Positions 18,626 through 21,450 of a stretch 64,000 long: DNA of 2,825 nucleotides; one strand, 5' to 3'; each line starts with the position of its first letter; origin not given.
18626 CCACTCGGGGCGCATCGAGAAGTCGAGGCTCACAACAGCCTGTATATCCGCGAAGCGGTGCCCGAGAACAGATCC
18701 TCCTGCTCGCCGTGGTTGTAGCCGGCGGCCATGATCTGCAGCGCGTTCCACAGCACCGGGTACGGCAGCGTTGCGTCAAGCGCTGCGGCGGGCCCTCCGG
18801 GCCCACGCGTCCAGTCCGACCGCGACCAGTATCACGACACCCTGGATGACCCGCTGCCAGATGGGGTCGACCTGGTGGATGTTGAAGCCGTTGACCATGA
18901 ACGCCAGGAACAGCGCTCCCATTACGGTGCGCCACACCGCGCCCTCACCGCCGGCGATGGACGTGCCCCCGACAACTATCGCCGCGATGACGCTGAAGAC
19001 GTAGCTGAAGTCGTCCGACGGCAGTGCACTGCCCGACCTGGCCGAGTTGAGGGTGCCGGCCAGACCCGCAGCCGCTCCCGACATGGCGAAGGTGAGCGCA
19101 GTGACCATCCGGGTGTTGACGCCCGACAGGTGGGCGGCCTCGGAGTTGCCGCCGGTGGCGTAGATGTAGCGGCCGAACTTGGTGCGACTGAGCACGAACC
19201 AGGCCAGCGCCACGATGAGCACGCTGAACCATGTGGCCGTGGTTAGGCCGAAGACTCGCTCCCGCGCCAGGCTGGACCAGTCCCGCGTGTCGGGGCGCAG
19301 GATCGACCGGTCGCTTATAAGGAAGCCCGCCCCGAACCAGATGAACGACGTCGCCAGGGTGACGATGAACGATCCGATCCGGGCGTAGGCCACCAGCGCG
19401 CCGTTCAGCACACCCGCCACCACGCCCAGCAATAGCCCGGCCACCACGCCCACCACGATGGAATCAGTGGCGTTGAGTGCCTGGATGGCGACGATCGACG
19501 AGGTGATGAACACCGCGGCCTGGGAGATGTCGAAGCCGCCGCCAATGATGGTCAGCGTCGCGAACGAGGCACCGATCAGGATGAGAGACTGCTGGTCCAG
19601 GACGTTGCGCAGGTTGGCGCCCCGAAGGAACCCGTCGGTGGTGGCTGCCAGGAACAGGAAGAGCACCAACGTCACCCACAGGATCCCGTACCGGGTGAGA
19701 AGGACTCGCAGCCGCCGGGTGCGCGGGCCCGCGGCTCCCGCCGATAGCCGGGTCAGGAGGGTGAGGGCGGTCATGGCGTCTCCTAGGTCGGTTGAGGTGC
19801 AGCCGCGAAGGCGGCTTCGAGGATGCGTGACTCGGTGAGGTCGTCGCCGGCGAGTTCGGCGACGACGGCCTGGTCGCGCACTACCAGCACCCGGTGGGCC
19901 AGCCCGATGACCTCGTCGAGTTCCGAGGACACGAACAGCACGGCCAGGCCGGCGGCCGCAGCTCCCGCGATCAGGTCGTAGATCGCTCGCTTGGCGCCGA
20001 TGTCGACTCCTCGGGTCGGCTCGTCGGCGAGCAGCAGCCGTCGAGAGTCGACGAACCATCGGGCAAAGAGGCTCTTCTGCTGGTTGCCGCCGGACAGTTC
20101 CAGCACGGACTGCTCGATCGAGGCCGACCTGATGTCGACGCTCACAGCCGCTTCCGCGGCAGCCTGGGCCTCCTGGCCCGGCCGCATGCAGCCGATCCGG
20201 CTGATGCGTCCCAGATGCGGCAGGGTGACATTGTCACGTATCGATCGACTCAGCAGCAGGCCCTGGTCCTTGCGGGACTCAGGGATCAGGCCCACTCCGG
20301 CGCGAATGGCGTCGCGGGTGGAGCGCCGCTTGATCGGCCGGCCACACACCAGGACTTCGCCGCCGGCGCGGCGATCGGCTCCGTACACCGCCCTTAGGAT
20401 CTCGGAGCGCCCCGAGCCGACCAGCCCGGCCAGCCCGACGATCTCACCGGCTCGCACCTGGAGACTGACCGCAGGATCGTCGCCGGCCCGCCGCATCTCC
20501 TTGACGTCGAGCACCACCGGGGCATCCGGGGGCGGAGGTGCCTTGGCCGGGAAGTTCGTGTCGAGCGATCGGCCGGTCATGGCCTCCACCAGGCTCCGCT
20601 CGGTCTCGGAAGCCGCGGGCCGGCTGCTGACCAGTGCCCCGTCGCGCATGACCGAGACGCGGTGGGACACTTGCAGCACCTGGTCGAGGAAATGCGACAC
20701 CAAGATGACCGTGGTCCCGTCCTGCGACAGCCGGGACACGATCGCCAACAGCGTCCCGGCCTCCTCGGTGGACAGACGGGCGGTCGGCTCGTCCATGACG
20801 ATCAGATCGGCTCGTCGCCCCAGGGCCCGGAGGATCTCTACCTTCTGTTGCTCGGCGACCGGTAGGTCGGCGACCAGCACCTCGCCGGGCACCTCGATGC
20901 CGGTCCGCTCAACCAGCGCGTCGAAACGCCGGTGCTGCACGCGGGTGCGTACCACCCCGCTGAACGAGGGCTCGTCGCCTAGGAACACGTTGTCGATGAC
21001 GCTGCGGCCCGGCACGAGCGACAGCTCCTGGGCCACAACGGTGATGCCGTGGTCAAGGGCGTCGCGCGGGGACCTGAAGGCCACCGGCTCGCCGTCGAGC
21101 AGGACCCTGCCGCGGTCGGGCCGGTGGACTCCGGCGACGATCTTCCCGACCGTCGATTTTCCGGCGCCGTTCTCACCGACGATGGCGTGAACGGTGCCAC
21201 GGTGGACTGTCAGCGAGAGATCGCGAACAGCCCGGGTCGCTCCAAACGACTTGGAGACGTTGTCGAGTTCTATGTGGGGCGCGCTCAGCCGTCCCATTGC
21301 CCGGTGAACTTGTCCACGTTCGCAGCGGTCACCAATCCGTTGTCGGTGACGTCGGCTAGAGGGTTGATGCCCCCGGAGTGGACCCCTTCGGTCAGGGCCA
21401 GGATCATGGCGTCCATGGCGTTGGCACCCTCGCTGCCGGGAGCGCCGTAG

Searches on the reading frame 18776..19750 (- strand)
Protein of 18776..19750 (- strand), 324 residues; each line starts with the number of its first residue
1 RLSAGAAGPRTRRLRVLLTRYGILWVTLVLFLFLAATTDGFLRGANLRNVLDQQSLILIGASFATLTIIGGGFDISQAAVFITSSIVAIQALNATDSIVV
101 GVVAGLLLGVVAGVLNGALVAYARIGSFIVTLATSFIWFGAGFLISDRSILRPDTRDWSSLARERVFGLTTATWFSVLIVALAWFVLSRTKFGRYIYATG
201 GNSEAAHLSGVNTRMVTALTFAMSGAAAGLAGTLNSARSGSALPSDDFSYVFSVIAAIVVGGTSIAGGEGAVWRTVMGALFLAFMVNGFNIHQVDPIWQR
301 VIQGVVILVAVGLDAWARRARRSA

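Call 29: search_protein_families(library=pfam, proteins=[window:18776-19750:-], max_evalue=0.00001)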
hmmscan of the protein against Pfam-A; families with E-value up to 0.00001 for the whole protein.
window:18776-19750:- (324 aa): 1 family
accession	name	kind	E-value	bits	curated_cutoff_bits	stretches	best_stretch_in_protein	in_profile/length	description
PF02653.21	BPD_transp_2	-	1.8e-39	135.9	26.8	1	48-311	3-269/269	Branched-chain amino acid transport system / permease component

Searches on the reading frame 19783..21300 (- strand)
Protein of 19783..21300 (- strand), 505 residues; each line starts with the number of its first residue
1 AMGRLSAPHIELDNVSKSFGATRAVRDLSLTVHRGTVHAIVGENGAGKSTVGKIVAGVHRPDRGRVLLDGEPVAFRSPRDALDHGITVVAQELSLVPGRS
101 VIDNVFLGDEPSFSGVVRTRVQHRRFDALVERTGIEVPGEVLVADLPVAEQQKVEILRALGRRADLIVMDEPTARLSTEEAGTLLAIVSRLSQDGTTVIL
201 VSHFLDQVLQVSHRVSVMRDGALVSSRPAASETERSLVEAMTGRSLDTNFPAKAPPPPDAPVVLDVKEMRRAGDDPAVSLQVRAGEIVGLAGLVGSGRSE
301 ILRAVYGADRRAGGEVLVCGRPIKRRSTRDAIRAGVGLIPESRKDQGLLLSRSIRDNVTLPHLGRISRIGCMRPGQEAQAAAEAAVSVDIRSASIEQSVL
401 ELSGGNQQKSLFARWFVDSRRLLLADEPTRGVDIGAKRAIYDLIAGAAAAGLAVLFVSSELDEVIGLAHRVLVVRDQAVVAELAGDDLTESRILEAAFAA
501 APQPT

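Call 29: search_protein_families(library=pfam, proteins=[window:19783-21300:-], max_evalue=0.00001)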
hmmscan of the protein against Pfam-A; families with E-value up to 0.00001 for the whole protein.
window:19783-21300:- (505 aa): 2 families
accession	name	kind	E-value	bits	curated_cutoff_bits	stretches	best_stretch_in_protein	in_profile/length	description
PF00005.33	ABC_tran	-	2e-47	161.7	25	2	26-174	2-137/137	ABC transporter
PF13304.12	AAA_21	-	1.8e-06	28.7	27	0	37-60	1-24/304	AAA domain, putative AbiEii toxin, Type IV TA system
